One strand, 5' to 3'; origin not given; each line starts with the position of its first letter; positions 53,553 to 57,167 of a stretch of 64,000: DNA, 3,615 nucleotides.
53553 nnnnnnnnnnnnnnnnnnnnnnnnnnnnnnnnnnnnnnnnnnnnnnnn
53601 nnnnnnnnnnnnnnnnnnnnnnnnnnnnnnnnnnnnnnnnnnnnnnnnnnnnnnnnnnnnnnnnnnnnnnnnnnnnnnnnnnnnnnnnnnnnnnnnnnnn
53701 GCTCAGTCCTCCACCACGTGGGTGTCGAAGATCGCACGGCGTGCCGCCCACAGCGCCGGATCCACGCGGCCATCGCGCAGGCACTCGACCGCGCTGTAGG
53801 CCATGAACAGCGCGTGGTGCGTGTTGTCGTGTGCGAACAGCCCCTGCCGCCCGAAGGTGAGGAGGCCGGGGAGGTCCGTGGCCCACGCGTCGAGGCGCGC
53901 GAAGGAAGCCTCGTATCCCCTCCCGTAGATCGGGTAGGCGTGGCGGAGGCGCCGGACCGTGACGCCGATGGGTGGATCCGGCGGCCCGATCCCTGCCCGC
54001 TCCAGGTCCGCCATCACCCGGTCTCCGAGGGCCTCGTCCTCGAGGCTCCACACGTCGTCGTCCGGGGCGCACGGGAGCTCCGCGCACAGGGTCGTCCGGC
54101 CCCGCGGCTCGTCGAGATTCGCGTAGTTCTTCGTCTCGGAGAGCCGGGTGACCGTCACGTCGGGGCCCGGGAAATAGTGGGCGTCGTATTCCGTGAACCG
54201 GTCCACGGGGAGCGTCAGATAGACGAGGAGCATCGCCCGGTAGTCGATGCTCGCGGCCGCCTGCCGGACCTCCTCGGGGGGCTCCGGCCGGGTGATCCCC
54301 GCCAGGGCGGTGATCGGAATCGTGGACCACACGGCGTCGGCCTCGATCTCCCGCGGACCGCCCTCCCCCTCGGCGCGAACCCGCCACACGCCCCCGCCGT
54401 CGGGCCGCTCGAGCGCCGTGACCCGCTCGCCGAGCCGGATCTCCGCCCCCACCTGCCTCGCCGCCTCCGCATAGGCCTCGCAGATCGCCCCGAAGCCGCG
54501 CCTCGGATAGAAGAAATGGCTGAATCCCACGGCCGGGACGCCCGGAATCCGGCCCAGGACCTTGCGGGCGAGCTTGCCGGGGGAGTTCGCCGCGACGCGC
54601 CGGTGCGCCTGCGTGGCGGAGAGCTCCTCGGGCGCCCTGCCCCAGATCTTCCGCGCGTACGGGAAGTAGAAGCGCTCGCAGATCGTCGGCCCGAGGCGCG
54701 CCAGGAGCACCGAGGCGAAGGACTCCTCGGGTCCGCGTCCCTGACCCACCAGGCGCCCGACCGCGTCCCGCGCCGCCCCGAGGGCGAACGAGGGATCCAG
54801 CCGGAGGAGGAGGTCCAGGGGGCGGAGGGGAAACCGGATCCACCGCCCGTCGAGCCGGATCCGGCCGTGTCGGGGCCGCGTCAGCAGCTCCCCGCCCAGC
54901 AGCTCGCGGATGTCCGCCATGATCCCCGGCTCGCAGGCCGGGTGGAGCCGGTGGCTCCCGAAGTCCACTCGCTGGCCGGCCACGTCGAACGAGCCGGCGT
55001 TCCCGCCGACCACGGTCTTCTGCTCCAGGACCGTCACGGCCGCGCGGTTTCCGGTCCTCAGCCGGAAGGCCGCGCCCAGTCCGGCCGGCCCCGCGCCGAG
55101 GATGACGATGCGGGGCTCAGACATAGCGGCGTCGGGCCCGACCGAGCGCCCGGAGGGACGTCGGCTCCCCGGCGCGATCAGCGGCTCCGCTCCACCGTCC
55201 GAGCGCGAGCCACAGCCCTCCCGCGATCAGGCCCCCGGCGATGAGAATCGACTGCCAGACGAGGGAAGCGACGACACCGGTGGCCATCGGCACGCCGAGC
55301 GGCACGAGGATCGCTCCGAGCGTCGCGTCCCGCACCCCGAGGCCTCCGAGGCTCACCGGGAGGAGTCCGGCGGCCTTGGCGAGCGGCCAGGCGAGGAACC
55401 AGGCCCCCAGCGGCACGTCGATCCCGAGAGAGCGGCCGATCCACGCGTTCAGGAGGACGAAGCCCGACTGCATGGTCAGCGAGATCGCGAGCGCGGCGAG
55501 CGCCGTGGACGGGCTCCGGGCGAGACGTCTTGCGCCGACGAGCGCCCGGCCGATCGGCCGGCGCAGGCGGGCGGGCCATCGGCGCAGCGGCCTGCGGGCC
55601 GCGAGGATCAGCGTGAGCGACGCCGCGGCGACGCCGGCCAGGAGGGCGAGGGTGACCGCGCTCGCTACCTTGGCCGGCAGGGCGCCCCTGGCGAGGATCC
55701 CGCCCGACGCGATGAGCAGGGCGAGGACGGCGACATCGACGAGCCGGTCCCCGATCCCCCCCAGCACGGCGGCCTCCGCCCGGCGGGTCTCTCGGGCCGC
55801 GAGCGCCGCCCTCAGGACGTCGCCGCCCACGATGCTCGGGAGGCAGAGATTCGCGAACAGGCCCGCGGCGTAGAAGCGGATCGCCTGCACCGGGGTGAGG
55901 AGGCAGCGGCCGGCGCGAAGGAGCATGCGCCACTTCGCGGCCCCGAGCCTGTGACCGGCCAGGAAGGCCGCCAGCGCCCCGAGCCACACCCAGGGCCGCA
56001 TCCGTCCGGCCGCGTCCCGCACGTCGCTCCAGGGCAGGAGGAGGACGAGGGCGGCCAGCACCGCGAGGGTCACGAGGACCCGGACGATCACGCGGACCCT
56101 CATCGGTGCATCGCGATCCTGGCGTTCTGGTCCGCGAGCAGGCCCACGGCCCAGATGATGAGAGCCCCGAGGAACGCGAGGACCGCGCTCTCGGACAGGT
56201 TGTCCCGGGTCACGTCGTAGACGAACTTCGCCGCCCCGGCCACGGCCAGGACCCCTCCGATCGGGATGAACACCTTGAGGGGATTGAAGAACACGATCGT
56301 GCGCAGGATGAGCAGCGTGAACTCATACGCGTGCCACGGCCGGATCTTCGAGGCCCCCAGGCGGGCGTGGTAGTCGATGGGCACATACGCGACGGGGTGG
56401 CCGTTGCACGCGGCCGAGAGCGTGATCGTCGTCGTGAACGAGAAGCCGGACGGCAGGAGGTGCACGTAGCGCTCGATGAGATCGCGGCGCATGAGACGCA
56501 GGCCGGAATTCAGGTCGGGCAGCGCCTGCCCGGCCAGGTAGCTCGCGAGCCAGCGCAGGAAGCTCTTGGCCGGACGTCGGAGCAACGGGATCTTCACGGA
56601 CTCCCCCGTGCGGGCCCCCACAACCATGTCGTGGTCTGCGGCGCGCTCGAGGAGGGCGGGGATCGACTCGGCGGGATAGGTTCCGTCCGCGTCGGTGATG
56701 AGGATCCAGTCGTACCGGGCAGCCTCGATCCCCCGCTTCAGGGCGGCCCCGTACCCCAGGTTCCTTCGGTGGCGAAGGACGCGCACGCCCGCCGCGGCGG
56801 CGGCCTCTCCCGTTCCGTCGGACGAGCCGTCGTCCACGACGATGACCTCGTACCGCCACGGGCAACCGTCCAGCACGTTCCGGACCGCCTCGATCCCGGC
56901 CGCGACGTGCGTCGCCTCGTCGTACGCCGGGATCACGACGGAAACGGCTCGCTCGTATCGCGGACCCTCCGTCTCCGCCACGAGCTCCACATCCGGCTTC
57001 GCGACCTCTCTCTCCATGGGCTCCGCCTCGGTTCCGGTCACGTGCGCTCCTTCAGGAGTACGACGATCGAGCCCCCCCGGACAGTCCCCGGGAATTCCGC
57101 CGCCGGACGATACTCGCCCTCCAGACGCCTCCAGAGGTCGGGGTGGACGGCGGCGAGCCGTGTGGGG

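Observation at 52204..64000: Unusual density of GT-C-fold (ArnT/PMT-like) membrane glycosyltransferases together with three DPM1-like polyprenyl-P-sugar synthases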

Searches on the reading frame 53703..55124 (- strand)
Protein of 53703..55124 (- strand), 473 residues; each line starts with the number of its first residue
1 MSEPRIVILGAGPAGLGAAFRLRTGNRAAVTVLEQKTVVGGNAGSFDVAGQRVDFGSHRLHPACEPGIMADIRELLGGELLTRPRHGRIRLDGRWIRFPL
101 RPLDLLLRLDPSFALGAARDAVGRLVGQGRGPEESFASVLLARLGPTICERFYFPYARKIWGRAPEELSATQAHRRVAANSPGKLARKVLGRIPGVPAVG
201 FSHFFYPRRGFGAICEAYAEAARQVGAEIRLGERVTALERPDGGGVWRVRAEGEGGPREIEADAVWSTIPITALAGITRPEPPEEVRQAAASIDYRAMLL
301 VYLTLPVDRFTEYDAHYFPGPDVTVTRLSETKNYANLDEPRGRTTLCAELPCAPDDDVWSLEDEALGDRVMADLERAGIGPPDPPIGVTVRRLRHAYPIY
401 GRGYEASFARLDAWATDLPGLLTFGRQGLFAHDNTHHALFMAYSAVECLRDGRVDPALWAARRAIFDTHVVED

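Call 9: search_protein_families(library=pfam, proteins=[window:53703-55124:-], max_evalue=0.001)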
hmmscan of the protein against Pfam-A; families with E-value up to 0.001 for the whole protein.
window:53703-55124:- (473 aa): 6 families
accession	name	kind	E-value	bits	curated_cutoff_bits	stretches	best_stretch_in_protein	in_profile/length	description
PF01593.30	Amino_oxidase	-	9.4e-26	91.5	19.8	1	14-430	2-414/443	Flavin containing amine oxidoreductase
PF01266.30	DAO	-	2.1e-11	44.4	27.9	1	5-265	1-199/353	FAD dependent oxidoreductase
PF13450.12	NAD_binding_8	-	2.9e-11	43.9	21.9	1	8-63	1-55/68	NAD(P)-binding Rossmann-like domain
PF07992.20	Pyr_redox_2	-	6.1e-06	26.3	26.1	1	5-41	2-38/291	Pyridine nucleotide-disulphide oxidoreductase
PF01946.23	Thi4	-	0.0005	19.8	26.2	1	4-44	18-58/235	Thi4 family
PF03275.19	GLF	-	0.00071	19.8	26.3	0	292-354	100-162/203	UDP-galactopyranose mutase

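Call 43: search_protein_families(library=ncbifam, proteins=[window:53703-55124:-], max_evalue=0.001)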
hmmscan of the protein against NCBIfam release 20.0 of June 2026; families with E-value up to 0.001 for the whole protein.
window:53703-55124:- (473 aa): 21 families
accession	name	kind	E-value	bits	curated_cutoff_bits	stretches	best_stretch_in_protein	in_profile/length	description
NF005547.0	PRK07208.1-3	equivalog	1.7e-76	257.8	380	1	5-456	6-448/465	hypothetical protein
NF005548.0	PRK07208.1-4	equivalog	8.4e-67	225.8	389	1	3-453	3-454/488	hypothetical protein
NF005545.0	PRK07208.1-1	equivalog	4.2e-51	173.9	451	1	6-459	10-471/504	hypothetical protein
NF005546.0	PRK07208.1-2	equivalog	4e-44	151.1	418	2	129-459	160-513/527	hypothetical protein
NF005549.0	PRK07208.1-5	equivalog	4.8e-25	88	587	3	131-301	162-347/534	hypothetical protein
NF005560.0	PRK07233.1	equivalog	8.1e-22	77.6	252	2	205-412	192-393/435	hypothetical protein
TIGR03467.1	HpnE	equivalog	1.2e-14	54.5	283.05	2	6-64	1-60/430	hydroxysqualene dehydroxylase HpnE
TIGR02734.1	crtI_fam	subfamily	2.1e-13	49.8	238.1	2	6-56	1-50/504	phytoene desaturase family protein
NF008841.0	PRK11883.1-1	equivalog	1.3e-10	40.8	517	1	2-57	2-59/453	protoporphyrinogen oxidase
TIGR00562.1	proto_IX_ox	equivalog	4e-08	32.3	97.85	1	5-177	4-181/470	protoporphyrinogen oxidase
NF058655.1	CrtID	equivalog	4.9e-08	32.2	640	1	6-56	1-50/478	bifunctional phytoene desaturase/3,4-desaturase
TIGR00031.1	UDP-GALP_mutase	equivalog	2.8e-07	29.8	303.75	0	293-353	257-314/378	UDP-galactopyranose mutase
NF045637.1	carotdesatCrtDProt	equivalog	7.2e-07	28.1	580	1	6-56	1-50/485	1-hydroxycarotenoid 3,4-desaturase CrtD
TIGR02733.1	desat_CrtD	equivalog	1.1e-06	27.6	549.7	1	5-72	3-69/492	C-3',4' desaturase CrtD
NF042421.1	hydcarot_desat_CrtD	equivalog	4.5e-06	25.4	500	0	6-57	4-54/487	1-hydroxycarotenoid 3,4-desaturase CrtD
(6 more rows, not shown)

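Call 69: search_solved_structures(query=window:53703-55124:-, max_evalue=0.01)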
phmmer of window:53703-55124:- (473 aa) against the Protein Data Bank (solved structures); distinct sequences matched with E-value up to 0.01: 26.
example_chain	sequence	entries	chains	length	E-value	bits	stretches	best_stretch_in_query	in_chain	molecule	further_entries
4u8l_A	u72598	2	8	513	1.2e-09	40.9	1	6-222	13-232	UDP-galactopyranose mutase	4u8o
4u8i_A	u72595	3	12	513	1.6e-09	40.5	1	6-222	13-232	UDP-galactopyranose mutase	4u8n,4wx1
3ute_A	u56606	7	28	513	1.6e-09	40.5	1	6-222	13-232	UDP-galactopyranose mutase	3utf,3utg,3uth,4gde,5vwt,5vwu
3uka_A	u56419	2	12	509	1.6e-09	40.4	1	6-222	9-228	UDP-galactopyranose mutase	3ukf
3ukl_A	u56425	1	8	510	1.6e-09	40.4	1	6-222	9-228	UDP-galactopyranose mutase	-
4u8m_A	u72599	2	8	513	1.7e-09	40.4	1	6-222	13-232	UDP-galactopyranose mutase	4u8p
3ukp_A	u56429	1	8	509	1.7e-09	40.4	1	6-222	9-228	UDP-galactopyranose mutase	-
3ukq_A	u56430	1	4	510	1.7e-09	40.4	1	6-222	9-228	UDP-galactopyranose mutase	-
3ukh_A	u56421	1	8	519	1.8e-09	40.3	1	6-222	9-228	UDP-galactopyranose mutase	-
4u8k_A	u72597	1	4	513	2.4e-09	39.9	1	6-222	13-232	UDP-galactopyranose mutase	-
3ukk_A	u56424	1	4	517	4.5e-09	39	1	6-222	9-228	UDP-galactopyranose mutase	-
4u8j_A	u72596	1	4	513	7.9e-09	38.2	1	6-222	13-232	UDP-galactopyranose mutase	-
4dsg_A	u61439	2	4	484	1.2e-08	37.6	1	3-221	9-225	UDP-galactopyranose mutase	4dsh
5hhf_A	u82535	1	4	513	2.5e-08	36.5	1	6-222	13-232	UDP-galactopyranose mutase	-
3hdq_A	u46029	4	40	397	1.3e-06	30.9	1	7-175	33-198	UDP-galactopyranose mutase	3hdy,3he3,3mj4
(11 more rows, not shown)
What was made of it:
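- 53703..55124 (-): Divergent UGM-like flavoenzyme that travels with the GT2 and the flippase-like gene. Best PDB matches are UGMs (E 1.2e-9, residues 6-222) (call 69).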

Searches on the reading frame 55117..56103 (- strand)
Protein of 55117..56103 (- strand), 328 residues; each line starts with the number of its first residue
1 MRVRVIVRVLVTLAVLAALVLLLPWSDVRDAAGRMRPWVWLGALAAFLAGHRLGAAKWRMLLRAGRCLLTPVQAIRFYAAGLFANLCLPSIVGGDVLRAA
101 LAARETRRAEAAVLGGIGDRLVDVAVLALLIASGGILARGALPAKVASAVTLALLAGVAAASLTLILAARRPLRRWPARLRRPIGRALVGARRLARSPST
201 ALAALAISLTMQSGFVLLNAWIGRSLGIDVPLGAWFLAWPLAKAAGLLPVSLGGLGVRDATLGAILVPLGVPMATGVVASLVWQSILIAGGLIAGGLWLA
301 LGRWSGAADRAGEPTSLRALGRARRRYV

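Call 5: search_protein_families(library=pfam, proteins=[window:55117-56103:-], max_evalue=0.01)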
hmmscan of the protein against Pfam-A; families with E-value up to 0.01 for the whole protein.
window:55117-56103:- (328 aa): 1 family
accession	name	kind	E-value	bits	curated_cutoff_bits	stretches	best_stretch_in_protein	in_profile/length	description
PF03706.18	LPG_synthase_TM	-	2.1e-31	109.9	33.4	1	10-295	2-302/302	Lysylphosphatidylglycerol synthase TM region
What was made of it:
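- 55117..56103 (-): Stand-alone MprF-type flippase-like membrane protein. Pfam LPG_synthase_TM 109.9 bits (call 5).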

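Call 6: search_protein_families(library=ncbifam, proteins=[window:55117-56103:-], max_evalue=0.01)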
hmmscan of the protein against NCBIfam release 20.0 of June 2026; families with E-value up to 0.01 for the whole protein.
window:55117-56103:- (328 aa): 2 families
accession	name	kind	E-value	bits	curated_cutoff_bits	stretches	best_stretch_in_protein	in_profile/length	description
TIGR00374.1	TIGR00374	subfamily_domain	3.8e-08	33.1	43.2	1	10-284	2-295/323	flippase-like domain-containing protein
NF033480.1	bifunc_MprF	equivalog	0.0014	17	600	1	128-281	131-276/841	bifunctional lysylphosphatidylglycerol flippase/synthetase MprF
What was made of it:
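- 55117..56103 (-): TIGR00374 33.1 bits, below its cutoff of 43.2 (call 6).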

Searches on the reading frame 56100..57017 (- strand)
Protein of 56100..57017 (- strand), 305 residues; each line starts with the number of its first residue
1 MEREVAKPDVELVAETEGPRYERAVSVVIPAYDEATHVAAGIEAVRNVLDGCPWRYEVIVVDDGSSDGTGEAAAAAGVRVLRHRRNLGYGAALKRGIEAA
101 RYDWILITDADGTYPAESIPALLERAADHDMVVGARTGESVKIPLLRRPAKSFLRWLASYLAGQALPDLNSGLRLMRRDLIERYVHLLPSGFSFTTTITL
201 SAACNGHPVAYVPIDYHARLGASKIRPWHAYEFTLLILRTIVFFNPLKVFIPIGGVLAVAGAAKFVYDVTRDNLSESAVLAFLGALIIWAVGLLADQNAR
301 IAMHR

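Call 5: search_protein_families(library=pfam, proteins=[window:56100-57017:-], max_evalue=0.01)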
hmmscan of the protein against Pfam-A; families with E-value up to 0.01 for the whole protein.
window:56100-57017:- (305 aa): 4 families
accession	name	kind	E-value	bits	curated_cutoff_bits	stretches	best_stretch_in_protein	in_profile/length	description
PF00535.33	Glycos_transf_2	-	2.9e-30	105.9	23.3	1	26-184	1-167/168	Glycosyl transferase family 2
PF13641.12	Glyco_tranf_2_3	-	2.3e-09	38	27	1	25-213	3-205/230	Glycosyltransferase like family 2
PF13506.12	Glyco_transf_21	-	0.0019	18.1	21.7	1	92-139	21-70/174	Glycosyl transferase family 21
PF13704.12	Glyco_tranf_2_4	-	0.003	18.5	27.5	1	57-111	21-81/98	Glycosyl transferase family 2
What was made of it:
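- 56100..57017 (-): DPMS/AglJ/ArnC-like polyprenyl-phosphate glycosyltransferase (GT2), a lipid-P-sugar donor synthase. Pfam GT2 105.9 bits (call 5).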

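Call 6: search_protein_families(library=ncbifam, proteins=[window:56100-57017:-], max_evalue=0.01)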
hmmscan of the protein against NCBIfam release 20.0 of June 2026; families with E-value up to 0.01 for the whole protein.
window:56100-57017:- (305 aa): 18 families
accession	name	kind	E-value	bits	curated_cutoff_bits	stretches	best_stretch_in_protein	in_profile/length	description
TIGR04182.1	glyco_TIGR04182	equivalog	4.6e-29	101.7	325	1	25-284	2-262/293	S-layer glycoprotein N-glycosyltransferase AglJ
NF041391.1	DPhHxTase_Halo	equivalog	1e-28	99.8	375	1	31-229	3-196/213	dolichyl-phosphate hexose transferase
NF058614.1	PPMAGASynPpgS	equivalog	3.5e-24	85.5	370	1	25-215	2-195/226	polyprenyl-phospho-N-acetylgalactosaminyl synthase PpgS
NF007986.1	PRK10714.1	equivalog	3.8e-18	65.6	529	1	24-268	7-252/316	undecaprenyl-phosphate 4-deoxy-4-formamido-L-arabinose transferase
NF010496.0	PRK13915.1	equivalog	3.2e-14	52.7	262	1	19-113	27-128/307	glucosyl-3-phosphoglycerate synthase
TIGR03965.1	mycofact_glyco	equivalog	6.4e-14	51.7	280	1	17-113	69-166/467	mycofactocin biosynthesis glycosyltransferase MftF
TIGR04283.1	glyco_like_mftF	equivalog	8.2e-14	51.7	182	1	25-130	1-101/221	TIGR04283 family arsenosugar biosynthesis glycosyltransferase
NF041875.1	EPS_EpsD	equivalog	1.7e-13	50.7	370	1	25-119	1-97/325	exopolysaccharide biosynthesis glycosyltransferase EpsD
TIGR03937.1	PgaC_IcaA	equivalog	2.9e-13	49.6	422.3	1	22-139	44-162/407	poly-beta-1,6-N-acetyl-D-glucosamine synthase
NF047588.1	GlcsyltransPgfSStrep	equivalog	1.1e-11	44.5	500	1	25-187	3-170/308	glycosyltransferase PgfS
TIGR03469.1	HpnB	hypoth_equivalog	2.7e-11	43.1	379.25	1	23-132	44-166/386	hopene-associated glycosyltransferase HpnB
NF007482.0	PRK10073.1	equivalog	1e-07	31.3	423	1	23-134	6-118/334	glycosyltransferase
NF047683.1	TeichurnBiosyTuaG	equivalog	6e-06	26.1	400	1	22-123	5-108/252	teichuronic acid biosynthesis protein TuaG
NF041865.1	EpsU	equivalog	3.3e-05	23.1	700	1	22-136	38-157/394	exopolysaccharide biosynthesis GT2 family glycosyltransferase EpsU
NF038302.1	EPS_HpsE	equivalog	0.00014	20.9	300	1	25-112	3-97/307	hormogonium polysaccharide biosynthesis glycosyltransferase HpsE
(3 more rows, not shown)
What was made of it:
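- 56100..57017 (-): NCBIfam AglJ 101.7, Dol-P-hexose transferase 99.8 and PpgS 85.5 bits, all below their cutoffs (call 6).
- Closest known: Mycobacterial arabinan pathway. Same: The GT2 56100-57017 gives a partial match to the PpgS model (85.5 bits, call 6).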

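Call 18: find_related_loci(query=window:56100-57017:-, collection=genome_contigs, flank=10000)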
Query window:56100-57017:- (305 aa) in genome_contigs; peptide patterns used: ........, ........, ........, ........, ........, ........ (x = any residue, [..] = any of these).
77 stretches matched a pattern; 15 encode a relative of the query (tblastn E <= 1e-3); 15 distinct loci.
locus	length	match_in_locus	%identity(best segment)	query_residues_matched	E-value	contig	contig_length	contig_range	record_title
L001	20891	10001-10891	74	10-305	4e-147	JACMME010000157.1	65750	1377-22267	MAG: Gemmatimonadaceae bacterium isolate ES-bin-78 ES-bin-78-contig-k141_5922317, whole genome shotgun sequence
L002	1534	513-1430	69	1-305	7e-141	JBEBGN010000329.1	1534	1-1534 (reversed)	MAG: Longimicrobiales bacterium isolate ASF_23 NODE_104427_length_1534_cov_8.045993, whole genome shotgun sequence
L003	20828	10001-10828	56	29-304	5e-98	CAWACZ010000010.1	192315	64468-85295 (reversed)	MAG: uncultured Acidobacteriota bacterium isolate MFD00962.bin.1.10 genome assembly, contig: contig_45048, whole genome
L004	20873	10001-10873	52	10-304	3e-89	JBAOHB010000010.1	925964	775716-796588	MAG: Albidovulum sp. isolate AS_Ams2_Bin6 np1_contig_6183, whole genome shotgun sequence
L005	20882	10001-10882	53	9-304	2e-89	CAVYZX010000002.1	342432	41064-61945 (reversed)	MAG: uncultured Acidobacteriota bacterium isolate MFD02242.bin.1.362 genome assembly, contig: contig_11080, whole genome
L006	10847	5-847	53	24-304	1e-89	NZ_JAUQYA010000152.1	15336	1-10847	MAG: Albidovulum sp. isolate BIN43 contig_272979, whole genome shotgun sequence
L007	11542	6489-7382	50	3-301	2e-87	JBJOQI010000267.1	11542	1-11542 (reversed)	MAG: Pseudomonadota bacterium isolate whiteclaycreek2_2019_sw_WHONDRS-S19S_0038_B_bin.50 scaffold_1782535, whole genome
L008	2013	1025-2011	47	12-303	5e-88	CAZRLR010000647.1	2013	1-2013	MAG TPA_asm: uncultured Conexibacter sp. isolate binchicken_co105_183 genome assembly, contig: NODE_87440_length_2013_co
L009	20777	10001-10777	45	25-274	8e-58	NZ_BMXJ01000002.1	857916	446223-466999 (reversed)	Nocardiopsis terrae strain KCTC 19431 sequence02, whole genome shotgun sequence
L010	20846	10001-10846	41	1-274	2e-57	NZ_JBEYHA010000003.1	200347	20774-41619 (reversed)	Nocardiopsis sp. NPDC007018 NPDC007018_15_A1.ctg-0003, whole genome shotgun sequence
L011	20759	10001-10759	43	25-268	1e-55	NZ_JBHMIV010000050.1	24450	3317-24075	Nocardiopsis sp. LOL_012 contig00050, whole genome shotgun sequence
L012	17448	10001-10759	43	25-268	4e-55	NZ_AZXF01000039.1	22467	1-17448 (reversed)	Nocardiopsis sp. CNT312 B042DRAFT_scaffold_33.34_C, whole genome shotgun sequence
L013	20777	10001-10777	42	25-274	2e-54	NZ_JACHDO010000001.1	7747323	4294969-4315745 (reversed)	Nocardiopsis metallicus strain DSM 44598 Ga0415211_01, whole genome shotgun sequence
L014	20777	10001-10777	43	25-274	9e-56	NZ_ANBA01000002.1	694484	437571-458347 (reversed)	Nocardiopsis ganjiahuensis DSM 45031 contig_2, whole genome shotgun sequence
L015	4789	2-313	53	201-304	2e-31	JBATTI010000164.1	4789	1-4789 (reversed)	MAG: Albidovulum sp. isolate MFD12161_ilm_asm_bin12 k127_21063, whole genome shotgun sequence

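Call 34: search_solved_structures(query=window:56100-57017:-, max_evalue=0.001)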
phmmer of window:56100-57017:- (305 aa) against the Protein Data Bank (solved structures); distinct sequences matched with E-value up to 0.001: 19.
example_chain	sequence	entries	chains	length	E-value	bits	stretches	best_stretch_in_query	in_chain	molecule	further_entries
9bhc_C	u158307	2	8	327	3.3e-16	62.4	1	23-266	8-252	Undecaprenyl-phosphate 4-deoxy-4-formamido-L-arabinose transferase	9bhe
5mlz_A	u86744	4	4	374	4.4e-16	62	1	23-242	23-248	Dolichol monophosphate mannose synthase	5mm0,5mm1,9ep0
8vxh_A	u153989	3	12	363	4.4e-16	62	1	23-266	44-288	Undecaprenyl-phosphate 4-deoxy-4-formamido-L-arabinose transferase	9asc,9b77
9hwj_A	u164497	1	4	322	5.8e-16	61.6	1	23-265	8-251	Undecaprenyl-phosphate 4-deoxy-4-formamido-L-arabinose transferase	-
5ekp_C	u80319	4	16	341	5.1e-11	45.4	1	25-264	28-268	Uncharacterized glycosyltransferase sll0501 | Glycosyltransferase sll0501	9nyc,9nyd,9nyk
9nye_A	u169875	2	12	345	5.3e-11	45.3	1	25-264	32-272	Glycosyltransferase sll0501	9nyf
5eke_A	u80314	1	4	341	4.4e-10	42.3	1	25-264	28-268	Uncharacterized glycosyltransferase sll0501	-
3ckj_A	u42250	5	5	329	1.2e-09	40.8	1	12-116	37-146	Putative uncharacterized protein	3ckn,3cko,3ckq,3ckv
2z87_A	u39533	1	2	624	3.2e-08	36.1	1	24-126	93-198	Chondroitin synthase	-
2z86_A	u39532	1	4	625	3.3e-08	36.1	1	24-126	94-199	Chondroitin synthase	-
7pdo_A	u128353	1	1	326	1.2e-07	34.3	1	12-115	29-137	Glucosyl-3-phosphoglycerate synthase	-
7p5l_A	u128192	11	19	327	1.2e-07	34.3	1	12-115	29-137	Glucosyl-3-phosphoglycerate synthase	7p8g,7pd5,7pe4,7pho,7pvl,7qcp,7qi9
4y6n_A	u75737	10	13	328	1.1e-06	31.2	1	13-115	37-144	Glucosyl-3-phosphoglycerate synthase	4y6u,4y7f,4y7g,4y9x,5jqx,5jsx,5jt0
3e25_A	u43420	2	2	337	1.1e-06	31.1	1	13-115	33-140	Putative uncharacterized protein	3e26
4ddz_A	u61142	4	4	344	1.2e-06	31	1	13-115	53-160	GLUCOSYL-3-PHOSPHOGLYCERATE SYNTHASE (GpgS) | Glucosyl-3-phosphoglycerate synthase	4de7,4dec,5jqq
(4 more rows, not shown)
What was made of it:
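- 56100..57017 (-): PDB ArnC, DPMS and GtrB E 3e-16 to 5e-11 (call 34).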
